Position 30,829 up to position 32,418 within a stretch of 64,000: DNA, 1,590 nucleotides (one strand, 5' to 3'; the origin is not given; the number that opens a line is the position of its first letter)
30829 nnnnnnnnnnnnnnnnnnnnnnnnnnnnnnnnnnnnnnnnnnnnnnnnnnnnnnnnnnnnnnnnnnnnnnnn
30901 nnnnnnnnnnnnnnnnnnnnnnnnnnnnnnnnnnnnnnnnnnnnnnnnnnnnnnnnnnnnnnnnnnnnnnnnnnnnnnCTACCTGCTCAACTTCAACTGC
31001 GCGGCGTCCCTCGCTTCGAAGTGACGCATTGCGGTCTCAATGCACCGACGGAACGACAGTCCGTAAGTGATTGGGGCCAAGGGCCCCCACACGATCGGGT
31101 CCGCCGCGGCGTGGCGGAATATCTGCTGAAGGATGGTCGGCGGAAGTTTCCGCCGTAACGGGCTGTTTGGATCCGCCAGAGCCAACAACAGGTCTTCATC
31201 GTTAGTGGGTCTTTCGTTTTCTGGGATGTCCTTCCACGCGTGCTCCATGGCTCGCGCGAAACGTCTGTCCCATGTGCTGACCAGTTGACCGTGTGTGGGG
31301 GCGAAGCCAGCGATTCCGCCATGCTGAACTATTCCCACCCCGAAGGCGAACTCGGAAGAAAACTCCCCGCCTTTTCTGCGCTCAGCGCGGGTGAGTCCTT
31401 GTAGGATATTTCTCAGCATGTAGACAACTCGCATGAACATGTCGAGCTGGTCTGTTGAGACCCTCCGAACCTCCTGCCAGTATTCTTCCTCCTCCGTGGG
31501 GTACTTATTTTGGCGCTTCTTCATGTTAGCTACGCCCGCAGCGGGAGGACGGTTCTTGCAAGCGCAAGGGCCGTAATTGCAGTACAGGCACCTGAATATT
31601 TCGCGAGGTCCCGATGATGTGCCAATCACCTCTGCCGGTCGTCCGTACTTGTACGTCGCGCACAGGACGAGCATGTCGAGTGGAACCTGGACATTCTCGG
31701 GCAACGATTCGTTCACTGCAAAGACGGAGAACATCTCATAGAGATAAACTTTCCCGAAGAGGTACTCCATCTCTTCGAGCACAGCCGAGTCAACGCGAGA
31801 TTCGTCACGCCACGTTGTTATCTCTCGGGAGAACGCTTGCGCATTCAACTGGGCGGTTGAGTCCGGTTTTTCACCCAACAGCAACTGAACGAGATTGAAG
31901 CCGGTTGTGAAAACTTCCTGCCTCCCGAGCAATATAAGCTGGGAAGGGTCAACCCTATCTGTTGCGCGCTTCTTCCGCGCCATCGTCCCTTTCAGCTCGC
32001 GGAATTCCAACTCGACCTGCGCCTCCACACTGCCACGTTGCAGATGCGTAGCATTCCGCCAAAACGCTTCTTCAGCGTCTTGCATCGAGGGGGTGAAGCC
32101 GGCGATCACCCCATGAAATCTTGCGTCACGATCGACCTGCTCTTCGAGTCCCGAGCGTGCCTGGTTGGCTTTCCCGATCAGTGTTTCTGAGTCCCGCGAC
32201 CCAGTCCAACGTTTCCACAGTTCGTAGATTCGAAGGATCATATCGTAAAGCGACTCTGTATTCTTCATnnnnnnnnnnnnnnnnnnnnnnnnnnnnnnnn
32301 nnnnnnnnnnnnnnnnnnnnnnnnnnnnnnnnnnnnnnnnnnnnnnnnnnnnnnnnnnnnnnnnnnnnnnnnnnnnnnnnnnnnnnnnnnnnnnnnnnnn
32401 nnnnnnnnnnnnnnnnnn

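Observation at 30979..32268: Strongly GC-rich orphan gene with an internal duplication and a Cys4 cluster, embedded in a deoxynucleotide-catabolism locus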

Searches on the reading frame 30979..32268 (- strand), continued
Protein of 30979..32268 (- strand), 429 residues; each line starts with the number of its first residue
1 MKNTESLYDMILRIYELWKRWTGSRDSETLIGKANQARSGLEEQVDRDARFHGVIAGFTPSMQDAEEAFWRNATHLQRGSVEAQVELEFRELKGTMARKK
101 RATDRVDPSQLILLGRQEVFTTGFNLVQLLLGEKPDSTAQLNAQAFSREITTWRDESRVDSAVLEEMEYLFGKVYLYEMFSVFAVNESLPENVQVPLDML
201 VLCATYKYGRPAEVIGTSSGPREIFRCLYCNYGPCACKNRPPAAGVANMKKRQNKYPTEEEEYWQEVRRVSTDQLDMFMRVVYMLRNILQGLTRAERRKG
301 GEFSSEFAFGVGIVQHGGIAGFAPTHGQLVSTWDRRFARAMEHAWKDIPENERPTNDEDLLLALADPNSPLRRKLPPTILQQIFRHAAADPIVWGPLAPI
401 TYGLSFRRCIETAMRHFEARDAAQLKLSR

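Call 36: find_related_loci(query=A2, collection=viral_contigs, flank=6000)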
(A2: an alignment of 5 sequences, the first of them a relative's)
Query A2 (429 aa) in viral_contigs; peptide patterns used: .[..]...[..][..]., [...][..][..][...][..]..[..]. (x = any residue, [..] = any of these).
80 stretches matched a pattern, but none encodes a relative of the query by tblastn (E <= 1e-3).

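Call 42: find_homologous_proteins(query=A2, max_evalue=0.01)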
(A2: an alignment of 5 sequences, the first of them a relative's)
Query A2 (5 sequences) (429 aa, profile of the alignment): 4 proteins with E <= 0.01 among 8000 candidates.
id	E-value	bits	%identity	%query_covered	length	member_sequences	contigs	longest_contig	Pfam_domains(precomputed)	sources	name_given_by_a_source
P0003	7.0e-223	758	42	96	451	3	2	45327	-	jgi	-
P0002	2.7e-222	756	41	96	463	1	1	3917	-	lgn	-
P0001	1.0e-204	698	100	100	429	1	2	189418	-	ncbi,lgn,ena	-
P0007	5.0e-189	647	29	96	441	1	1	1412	-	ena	-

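Call 49: search_protein_families(library=pfam, proteins=[L003:3519-3854:-, L005:7310-7810:-, L007:2360-2884:-, L005:6180-6398:+, L005:7159-7308:+, P0006, P0007, P0002], max_evalue=1)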
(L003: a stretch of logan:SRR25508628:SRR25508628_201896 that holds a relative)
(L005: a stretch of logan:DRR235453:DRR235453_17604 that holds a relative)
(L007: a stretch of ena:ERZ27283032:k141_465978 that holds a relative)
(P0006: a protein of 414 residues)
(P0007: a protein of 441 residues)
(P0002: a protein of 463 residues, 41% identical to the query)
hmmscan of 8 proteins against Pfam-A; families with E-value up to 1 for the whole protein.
L003:3519-3854:- (111 aa): 1 family
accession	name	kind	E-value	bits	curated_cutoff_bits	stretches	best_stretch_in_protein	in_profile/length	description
PF22985.3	KH_BICC1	-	0.083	13.1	27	1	3-24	29-50/73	Protein bicaudal C homolog 1, KH-like domain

L005:7310-7810:- (166 aa): 1 family
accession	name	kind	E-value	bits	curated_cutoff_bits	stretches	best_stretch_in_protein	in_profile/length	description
PF11026.13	DUF2721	-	0.77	10.1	28.3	0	130-157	49-76/129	Protein of unknown function (DUF2721)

L007:2360-2884:- (174 aa): 1 family
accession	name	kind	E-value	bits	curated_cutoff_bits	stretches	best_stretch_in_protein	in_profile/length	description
PF11975.13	Glyco_hydro_4C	-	0.1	13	24.1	1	40-119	8-65/211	Family 4 glycosyl hydrolase C-terminal domain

L005:6180-6398:+ (72 aa): 0 families

L005:7159-7308:+ (49 aa): 0 families

P0006 (414 aa): 0 families

P0007 (441 aa): 0 families

P0002 (463 aa): 3 families
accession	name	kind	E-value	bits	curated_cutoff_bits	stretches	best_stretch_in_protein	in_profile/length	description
PF11934.14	DUF3452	-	0.019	15.1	26.3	1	158-197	13-52/135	Domain of unknown function (DUF3452)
PF05871.18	ESCRT-II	-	0.17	12.6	27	1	98-179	18-102/138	ESCRT-II complex subunit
PF20116.4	DUF6506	-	0.19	12.7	27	1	222-249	52-79/96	Family of unknown function (DUF6506)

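Call 51: predict_structure(alignment_id=A2)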
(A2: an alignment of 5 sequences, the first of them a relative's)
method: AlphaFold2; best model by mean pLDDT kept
length: 429 residues; sequences in the alignment: 5
mean_pLDDT: 81.9   pTM: 0.85
mean pLDDT of the five models: 81.9, 78.7, 64.9, 60.1, 59.3
residues with pLDDT >= 90: 124; 70-90: 232; 50-70: 63; < 50: 10
segments of 3 or more residues with pLDDT < 50: 295-298
pLDDT, mean of each block of 10 residues (from residue 1): 72 93 89 89 87 92 93 86 90 87 69 86 90 84 91 90 95 94 93 91 73 70 76 64 55 61 84 87 76 51 72 87 71 75 82 83 86 88 87 86 91 91 63
secondary structure, 60 per line:
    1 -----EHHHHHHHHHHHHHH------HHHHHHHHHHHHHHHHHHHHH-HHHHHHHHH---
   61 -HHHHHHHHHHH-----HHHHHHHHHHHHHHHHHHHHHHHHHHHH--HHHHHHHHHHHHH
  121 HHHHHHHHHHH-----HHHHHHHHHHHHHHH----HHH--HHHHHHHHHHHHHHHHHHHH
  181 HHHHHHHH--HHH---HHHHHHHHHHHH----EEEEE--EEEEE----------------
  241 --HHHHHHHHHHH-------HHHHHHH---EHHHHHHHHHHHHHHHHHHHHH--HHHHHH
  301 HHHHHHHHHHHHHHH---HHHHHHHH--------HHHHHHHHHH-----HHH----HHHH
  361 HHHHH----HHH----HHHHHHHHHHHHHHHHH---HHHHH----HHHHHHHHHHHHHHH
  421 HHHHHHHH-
elements in order: H7-20 H27-47 H49-57 H62-72 H78-105 H108-131 H137-151 H161-188 H197-208 E213-217 E220-224 H243-253 H261-267 H272-292 H295-315 H319-326 H335-344 H357-365 H377-393 H397-401 H406-428
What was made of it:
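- The AlphaFold2 model has pLDDT 81.9 and pTM 0.85 (call 51). The model rests on only 5 sequences, and 3 of the 5 AlphaFold models were poor (call 51). The Cys loop has low model confidence (call 51).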

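Call 66: fold_search(model_id=the predicted structure, library=viral)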
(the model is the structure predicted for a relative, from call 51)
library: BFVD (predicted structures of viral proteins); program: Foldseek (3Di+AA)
matches with E <= 10: 133; with E <= 0.001: 0
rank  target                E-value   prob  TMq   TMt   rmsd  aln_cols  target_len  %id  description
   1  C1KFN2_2              1.2e-01  0.14  0.10  0.05  28.9       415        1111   10  Putative tail fibre protein [Lactobacillus phage Lb338-1]
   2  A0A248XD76            1.5e-01  0.10  0.12  0.05  35.4       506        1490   11  Putative tail tape measure protein [Klebsiella phage YMC16/01/N133_KPN_BP]
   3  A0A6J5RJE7            3.0e-01  0.05  0.10  0.08  30.7       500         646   10  Uncharacterized protein [uncultured Caudovirales phage]
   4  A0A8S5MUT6            4.9e-01  0.13  0.13  0.11  29.2       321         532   12  Uncharacterized protein [Myoviridae sp. ctxZR60]
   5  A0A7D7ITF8            4.9e-01  0.03  0.10  0.10  29.5       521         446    9  (no name in the UniProt tables at hand)
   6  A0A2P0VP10            7.3e-01  0.03  0.11  0.10  42.1       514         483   11  Uncharacterized protein [Tetraselmis virus 1]
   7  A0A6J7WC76            7.9e-01  0.06  0.13  0.11  26.0       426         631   12  Uncharacterized protein [uncultured Caudovirales phage]
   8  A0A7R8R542            9.9e-01  0.05  0.15  0.12  27.8       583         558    9  Uncharacterized protein [Klebsiella phage vB_KvM-Eowyn]
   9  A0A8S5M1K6            1.0e+00  0.03  0.08  0.04  30.8       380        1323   11  Minor tail protein [Siphoviridae sp. ctX926]
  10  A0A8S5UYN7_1          1.1e+00  0.05  0.12  0.07  42.5       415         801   12  Endosialidase chaperone [Siphoviridae sp. ctkKt3]
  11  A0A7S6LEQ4            1.2e+00  0.05  0.14  0.06  27.2       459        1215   10  (no name in the UniProt tables at hand)
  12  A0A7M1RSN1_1          1.3e+00  0.05  0.10  0.06  19.9       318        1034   12  Uncharacterized protein [uncultured phage cr124_1]
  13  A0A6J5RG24            1.4e+00  0.04  0.11  0.08  28.6       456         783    9  Uncharacterized protein [uncultured Caudovirales phage]
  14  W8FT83                1.5e+00  0.02  0.11  0.07  24.0       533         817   10  (no name in the UniProt tables at hand)
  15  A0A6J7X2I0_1          1.6e+00  0.03  0.13  0.09  21.0       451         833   13  Uncharacterized protein [uncultured Caudovirales phage]
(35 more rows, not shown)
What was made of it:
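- Foldseek against viral structures found nothing (call 66).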

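Call 82: search_protein_families(library=phrogs, proteins=[P0002, P0006, P0007], max_evalue=0.1)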
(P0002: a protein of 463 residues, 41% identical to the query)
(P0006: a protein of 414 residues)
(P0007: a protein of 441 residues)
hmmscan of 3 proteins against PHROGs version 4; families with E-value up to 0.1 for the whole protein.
P0002 (463 aa): 0 families

P0006 (414 aa): 0 families

P0007 (441 aa): 0 families

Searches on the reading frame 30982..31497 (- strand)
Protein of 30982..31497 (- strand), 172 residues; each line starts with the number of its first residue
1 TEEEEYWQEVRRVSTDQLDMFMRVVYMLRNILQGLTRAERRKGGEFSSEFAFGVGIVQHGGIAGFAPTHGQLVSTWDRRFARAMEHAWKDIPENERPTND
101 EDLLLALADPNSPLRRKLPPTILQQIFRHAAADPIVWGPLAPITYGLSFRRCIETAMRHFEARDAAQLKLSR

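Call 69: search_protein_families(library=pfam, max_evalue=10, proteins=[window:30982-31497:-])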
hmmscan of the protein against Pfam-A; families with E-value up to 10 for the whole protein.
seq(172 aa): 0 families

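Call 101: search_solved_structures(query=A4, max_evalue=10, show_alignments=3)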
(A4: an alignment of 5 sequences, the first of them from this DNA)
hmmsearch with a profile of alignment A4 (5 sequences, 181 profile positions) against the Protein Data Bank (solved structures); distinct sequences matched with E-value up to 10: 1.
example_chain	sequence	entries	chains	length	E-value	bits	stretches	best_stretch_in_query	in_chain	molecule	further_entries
9bzn_A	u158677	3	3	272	1.3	12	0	73-141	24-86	class A Beta-lactamase, PenP superfamily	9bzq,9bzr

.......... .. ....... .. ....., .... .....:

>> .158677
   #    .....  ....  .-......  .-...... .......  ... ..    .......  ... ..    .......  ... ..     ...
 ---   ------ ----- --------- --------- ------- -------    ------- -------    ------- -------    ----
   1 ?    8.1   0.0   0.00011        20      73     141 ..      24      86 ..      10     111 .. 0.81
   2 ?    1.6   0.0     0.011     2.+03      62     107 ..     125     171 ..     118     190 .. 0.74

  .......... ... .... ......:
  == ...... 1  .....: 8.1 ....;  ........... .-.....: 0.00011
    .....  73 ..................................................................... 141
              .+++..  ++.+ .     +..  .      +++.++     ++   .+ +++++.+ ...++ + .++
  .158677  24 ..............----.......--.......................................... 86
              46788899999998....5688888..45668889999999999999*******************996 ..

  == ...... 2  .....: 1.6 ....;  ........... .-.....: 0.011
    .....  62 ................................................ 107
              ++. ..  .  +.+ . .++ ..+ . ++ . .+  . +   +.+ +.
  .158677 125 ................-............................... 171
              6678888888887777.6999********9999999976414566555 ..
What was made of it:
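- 30982..31542 (-): C-terminal helical domain (aa 243-429), holding the family's most conserved motif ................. and the acidic pattern D273xxD276-25-E302xxxE306. No sequence match to any solved structure (call 101).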
